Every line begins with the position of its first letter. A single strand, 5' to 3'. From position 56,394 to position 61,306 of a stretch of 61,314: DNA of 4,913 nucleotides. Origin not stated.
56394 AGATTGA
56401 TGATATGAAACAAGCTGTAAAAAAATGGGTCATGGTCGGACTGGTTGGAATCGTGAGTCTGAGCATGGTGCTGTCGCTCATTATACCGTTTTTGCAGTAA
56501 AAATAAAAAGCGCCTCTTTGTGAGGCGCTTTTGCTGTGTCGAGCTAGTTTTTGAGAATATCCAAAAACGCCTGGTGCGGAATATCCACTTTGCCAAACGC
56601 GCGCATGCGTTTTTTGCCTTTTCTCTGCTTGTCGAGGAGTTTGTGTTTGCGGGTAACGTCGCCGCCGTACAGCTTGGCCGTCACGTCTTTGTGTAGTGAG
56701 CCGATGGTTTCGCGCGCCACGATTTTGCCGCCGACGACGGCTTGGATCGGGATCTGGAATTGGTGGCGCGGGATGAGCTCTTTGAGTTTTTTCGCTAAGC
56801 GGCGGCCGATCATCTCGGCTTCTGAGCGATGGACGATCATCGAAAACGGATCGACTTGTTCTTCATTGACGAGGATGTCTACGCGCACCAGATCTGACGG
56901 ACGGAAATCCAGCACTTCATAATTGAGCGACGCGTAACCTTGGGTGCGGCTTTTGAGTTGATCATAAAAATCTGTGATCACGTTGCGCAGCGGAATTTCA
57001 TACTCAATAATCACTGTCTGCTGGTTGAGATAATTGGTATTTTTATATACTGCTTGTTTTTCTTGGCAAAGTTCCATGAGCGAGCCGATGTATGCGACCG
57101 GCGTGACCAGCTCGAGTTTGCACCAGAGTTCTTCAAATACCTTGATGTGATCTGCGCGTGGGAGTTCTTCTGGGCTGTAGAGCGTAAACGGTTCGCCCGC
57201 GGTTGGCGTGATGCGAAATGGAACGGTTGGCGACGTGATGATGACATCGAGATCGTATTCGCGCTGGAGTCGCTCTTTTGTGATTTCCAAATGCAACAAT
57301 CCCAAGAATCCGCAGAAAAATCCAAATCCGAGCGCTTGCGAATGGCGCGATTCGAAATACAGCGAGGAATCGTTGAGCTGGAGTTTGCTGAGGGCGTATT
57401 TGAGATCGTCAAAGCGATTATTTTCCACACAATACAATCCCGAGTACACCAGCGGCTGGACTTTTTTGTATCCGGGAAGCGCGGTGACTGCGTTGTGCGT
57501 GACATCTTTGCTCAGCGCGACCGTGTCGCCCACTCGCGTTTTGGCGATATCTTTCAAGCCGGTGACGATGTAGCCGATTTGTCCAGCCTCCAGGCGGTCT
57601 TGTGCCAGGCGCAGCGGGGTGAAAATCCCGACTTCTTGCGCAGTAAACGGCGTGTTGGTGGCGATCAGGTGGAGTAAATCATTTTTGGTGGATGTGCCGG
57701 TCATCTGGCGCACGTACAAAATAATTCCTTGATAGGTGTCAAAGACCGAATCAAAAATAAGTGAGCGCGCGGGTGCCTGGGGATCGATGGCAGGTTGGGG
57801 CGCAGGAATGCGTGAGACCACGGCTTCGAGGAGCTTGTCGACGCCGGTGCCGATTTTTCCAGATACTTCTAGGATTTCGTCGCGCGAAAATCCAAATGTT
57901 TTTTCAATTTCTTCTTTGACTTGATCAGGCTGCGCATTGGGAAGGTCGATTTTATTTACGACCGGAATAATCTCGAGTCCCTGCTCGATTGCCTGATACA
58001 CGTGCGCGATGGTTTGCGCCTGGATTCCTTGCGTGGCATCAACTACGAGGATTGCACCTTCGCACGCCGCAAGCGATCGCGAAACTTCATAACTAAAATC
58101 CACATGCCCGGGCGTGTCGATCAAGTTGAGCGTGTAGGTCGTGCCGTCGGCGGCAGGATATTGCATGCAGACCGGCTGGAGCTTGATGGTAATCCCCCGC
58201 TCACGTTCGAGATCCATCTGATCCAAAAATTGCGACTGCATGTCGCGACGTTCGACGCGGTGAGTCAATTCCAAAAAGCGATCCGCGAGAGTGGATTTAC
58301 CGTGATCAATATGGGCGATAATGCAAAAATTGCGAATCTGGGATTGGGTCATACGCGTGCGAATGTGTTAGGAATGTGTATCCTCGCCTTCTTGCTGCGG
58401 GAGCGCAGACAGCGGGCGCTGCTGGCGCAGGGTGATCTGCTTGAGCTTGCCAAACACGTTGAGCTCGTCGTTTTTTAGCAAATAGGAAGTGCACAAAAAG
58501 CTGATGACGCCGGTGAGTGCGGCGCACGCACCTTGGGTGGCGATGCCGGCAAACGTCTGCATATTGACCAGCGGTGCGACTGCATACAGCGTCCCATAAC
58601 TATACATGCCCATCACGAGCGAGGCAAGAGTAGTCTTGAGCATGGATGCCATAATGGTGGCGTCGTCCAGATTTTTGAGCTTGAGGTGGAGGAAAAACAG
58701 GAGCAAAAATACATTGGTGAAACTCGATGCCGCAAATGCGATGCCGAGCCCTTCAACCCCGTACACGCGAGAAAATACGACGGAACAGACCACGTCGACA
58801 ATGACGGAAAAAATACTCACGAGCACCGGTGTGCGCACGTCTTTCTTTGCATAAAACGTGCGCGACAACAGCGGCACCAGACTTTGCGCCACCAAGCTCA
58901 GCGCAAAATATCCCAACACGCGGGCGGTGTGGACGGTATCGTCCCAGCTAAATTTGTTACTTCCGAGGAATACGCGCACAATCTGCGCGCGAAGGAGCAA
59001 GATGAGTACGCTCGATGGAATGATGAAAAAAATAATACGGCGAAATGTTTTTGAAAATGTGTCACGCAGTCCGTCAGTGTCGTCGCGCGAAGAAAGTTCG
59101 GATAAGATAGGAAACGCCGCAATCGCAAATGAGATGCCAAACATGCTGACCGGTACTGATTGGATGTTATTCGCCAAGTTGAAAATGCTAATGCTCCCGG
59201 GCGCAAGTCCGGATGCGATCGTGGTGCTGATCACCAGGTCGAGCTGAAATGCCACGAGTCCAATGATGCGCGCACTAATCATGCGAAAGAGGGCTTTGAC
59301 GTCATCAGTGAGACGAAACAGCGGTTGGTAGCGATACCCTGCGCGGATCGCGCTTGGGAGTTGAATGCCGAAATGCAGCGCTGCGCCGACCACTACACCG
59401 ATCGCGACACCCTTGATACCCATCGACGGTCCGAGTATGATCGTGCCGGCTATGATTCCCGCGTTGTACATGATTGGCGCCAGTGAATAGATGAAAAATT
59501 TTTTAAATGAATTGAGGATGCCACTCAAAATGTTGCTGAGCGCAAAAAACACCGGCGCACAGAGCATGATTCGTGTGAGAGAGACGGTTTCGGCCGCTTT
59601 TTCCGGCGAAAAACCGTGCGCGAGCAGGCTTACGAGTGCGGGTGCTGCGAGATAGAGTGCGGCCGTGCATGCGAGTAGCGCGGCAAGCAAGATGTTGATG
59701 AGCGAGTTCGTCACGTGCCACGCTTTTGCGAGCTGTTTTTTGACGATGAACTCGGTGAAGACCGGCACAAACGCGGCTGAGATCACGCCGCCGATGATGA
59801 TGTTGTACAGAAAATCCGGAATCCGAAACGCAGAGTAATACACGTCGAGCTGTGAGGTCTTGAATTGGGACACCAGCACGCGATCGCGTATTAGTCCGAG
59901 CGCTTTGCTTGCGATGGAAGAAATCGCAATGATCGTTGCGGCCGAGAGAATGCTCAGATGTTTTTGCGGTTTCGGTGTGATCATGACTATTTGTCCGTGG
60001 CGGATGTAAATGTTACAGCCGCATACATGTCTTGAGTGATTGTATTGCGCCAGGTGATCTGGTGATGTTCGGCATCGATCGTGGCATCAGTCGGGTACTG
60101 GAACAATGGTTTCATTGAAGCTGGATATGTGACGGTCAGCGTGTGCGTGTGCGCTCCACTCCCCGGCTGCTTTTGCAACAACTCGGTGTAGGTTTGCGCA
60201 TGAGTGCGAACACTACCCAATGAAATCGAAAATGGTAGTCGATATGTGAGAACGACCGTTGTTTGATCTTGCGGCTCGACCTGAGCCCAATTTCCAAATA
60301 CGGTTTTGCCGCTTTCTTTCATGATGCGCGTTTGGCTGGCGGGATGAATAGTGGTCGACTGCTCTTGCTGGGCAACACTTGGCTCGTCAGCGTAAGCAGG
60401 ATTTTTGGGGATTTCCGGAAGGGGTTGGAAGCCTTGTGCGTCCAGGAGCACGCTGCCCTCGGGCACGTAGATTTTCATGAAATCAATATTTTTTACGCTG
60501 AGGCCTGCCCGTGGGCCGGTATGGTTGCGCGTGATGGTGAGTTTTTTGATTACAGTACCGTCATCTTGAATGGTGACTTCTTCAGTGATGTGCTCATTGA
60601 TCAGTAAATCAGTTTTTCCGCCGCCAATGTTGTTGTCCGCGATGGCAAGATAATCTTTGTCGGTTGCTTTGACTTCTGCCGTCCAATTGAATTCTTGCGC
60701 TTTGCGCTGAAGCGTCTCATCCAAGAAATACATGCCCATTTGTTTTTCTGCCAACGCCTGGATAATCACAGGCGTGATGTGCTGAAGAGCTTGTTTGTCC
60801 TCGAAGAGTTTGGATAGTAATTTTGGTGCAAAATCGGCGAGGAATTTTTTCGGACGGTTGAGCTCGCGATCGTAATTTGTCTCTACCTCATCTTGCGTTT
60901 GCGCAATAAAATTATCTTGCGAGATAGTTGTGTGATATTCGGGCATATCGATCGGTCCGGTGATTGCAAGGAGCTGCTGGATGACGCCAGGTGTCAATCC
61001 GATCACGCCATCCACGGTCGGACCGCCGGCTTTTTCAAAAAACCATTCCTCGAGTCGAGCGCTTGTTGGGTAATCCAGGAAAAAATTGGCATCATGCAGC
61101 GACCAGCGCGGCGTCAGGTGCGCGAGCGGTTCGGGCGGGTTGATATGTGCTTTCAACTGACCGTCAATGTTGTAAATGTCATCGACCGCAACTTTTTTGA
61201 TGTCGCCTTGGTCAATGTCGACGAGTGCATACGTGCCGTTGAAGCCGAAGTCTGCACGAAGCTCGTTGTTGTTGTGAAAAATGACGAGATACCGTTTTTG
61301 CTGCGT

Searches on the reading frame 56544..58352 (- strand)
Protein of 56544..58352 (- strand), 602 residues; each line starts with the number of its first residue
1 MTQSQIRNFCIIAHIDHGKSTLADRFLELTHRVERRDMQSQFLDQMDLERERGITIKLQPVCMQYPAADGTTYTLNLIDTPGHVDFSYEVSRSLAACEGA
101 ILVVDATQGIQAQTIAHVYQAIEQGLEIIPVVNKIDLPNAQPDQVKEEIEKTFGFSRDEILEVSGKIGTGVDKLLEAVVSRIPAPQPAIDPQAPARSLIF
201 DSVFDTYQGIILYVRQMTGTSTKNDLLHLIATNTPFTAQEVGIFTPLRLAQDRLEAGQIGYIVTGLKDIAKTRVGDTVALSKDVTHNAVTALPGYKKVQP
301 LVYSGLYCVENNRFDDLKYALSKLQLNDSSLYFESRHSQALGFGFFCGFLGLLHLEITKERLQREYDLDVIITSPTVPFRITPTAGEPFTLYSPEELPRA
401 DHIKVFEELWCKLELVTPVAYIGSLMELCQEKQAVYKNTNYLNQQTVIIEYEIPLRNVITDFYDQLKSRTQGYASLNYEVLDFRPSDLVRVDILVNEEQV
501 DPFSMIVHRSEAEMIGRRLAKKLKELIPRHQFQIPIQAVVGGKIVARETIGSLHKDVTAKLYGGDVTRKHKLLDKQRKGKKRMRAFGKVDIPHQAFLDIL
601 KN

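Call 72: find_related_loci(query=window:56544-58352:-, collection=genome_contigs, flank=10000)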
Query window:56544-58352:- (602 aa) in genome_contigs; peptide patterns used: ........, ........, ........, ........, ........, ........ (x = any residue, [..] = any of these).
245 stretches matched a pattern; 115 encode a relative of the query (tblastn E <= 1e-3); the best 80 are kept; 80 distinct loci.
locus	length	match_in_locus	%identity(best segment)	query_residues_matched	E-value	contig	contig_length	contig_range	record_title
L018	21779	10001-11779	54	4-601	0e+0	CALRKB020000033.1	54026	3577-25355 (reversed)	MAG: Rhizobium sp. Q54 isolate JJ-K1HD4-379-6-m2-bin48 genome assembly, contig: JJ-SEL21B6-268-C84, whole genome shotgun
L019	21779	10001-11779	53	4-601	0e+0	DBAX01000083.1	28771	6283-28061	MAG TPA_asm: Cyanobacteria bacterium UBA999 UBA999_contig_3051, whole genome shotgun sequence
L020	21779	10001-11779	53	4-601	0e+0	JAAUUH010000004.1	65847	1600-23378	MAG: Oscillatoriales cyanobacterium SM2_2_1 NODE_51_length_65847_cov_10.392985, whole genome shotgun sequence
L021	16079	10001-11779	53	4-601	0e+0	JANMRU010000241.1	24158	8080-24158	MAG: Pseudanabaena sp. SOY_30_concoct_251 SOY_30_k141_4481040, whole genome shotgun sequence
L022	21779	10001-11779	54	4-601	0e+0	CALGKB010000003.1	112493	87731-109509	MAG: uncultured Pseudanabaenaceae cyanobacterium isolate L1_Bin_METABAT__95_1 genome assembly, contig: c_000001655463, w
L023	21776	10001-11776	53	4-600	0e+0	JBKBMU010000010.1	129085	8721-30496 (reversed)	MAG: Pseudanabaenaceae cyanobacterium isolate 21I_055.bin.4 NODE_10_length_129085_cov_12.115010, whole genome shotgun se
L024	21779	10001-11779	52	4-601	0e+0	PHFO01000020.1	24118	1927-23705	MAG: Cyanobacteria bacterium M5B4 contig00020, whole genome shotgun sequence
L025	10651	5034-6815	51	3-601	0e+0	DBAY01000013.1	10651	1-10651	MAG TPA_asm: Alphaproteobacteria bacterium UBA998 UBA998_contig_3418, whole genome shotgun sequence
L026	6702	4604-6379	51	4-601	0e+0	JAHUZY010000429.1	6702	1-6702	MAG: Phenylobacterium sp. isolate Con.Enr.2019-4 k141_5559, whole genome shotgun sequence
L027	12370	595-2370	51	4-601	0e+0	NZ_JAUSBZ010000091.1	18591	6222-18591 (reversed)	MAG: Phenylobacterium sp. isolate E9_concoct.bin.50 E9_k141_52392, whole genome shotgun sequence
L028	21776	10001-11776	51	4-601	0e+0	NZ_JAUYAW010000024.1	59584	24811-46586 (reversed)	MAG: Phenylobacterium sp. isolate C19_concoct.bin.64 C19_k141_14045, whole genome shotgun sequence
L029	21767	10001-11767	51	4-601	0e+0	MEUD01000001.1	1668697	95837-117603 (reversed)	MAG: candidate division WOR-1 bacterium RIFOXYB2_FULL_45_9 RIFOXYB2_FULL_WOR_1_45_9_curated_complete, whole genome shotg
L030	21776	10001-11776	51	4-601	0e+0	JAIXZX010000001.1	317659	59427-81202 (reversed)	MAG: Caulobacteraceae bacterium isolate D8_MAG_00064 pond_D8_MAG_00064_000000000008, whole genome shotgun sequence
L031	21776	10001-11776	51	4-601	0e+0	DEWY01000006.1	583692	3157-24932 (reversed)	MAG TPA_asm: Caulobacteraceae bacterium UBA3198 UBA3198_contig_458, whole genome shotgun sequence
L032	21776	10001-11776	51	4-601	0e+0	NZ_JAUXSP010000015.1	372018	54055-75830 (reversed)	MAG: Phenylobacterium sp. isolate C13_concoct.bin.109 C13_k141_176410, whole genome shotgun sequence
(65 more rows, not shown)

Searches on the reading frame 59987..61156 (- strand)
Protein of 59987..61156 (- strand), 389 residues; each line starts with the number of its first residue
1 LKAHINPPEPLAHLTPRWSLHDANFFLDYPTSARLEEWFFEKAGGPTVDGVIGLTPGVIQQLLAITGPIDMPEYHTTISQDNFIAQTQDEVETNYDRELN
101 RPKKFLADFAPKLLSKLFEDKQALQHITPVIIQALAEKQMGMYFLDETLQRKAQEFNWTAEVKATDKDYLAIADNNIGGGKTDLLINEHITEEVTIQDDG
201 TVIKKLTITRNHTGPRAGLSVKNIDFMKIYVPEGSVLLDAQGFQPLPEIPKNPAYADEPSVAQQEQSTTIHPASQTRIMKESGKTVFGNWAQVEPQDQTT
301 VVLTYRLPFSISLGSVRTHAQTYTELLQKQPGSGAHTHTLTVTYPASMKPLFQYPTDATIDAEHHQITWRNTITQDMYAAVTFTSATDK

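Call 103: search_protein_families(library=pfam, proteins=[window:59987-61156:-], max_evalue=0.00001)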
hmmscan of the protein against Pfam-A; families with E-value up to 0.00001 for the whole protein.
window:59987-61156:- (389 aa): 1 family
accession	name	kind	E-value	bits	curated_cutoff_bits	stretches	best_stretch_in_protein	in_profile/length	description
PF13196.11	DUF4012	-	5e-13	50.2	28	1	15-89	68-141/144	Protein of unknown function (DUF4012)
